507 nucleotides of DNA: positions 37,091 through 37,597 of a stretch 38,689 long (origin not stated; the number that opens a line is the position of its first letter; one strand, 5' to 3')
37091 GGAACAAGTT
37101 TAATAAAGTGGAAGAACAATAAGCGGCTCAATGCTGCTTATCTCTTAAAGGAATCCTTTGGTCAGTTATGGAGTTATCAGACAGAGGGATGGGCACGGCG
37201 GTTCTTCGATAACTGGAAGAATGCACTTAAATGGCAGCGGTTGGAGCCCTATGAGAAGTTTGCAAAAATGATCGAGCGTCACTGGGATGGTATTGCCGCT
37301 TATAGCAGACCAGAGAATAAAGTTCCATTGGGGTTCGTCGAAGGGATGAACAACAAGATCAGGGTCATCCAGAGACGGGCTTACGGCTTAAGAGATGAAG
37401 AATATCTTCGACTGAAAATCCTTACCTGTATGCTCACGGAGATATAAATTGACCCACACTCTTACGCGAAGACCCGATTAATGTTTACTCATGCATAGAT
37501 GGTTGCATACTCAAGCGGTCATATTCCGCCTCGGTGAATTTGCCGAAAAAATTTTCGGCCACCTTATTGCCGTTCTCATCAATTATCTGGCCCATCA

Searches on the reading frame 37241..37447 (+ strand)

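Call 13: search_protein_families(library=pfam, proteins=[window:37241-37447:+], max_evalue=0.01)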
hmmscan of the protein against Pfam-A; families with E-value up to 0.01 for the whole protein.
window:37241-37447:+ (68 aa): 1 family
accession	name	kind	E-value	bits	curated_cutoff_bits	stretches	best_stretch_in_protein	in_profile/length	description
PF01610.23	DDE_Tnp_ISL3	-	1.5e-14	54.8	23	1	2-60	184-240/240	Transposase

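Call 55: search_protein_families(library=ncbifam, proteins=[window:37241-37447:+], max_evalue=0.001)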
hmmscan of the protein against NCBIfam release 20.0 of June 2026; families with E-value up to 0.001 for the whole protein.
window:37241-37447:+ (68 aa): 1 family
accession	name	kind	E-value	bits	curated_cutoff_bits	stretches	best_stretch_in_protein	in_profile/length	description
NF033550.5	transpos_ISL3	equivalog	1.6e-12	47.2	180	1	2-62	311-369/370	ISL3 family transposase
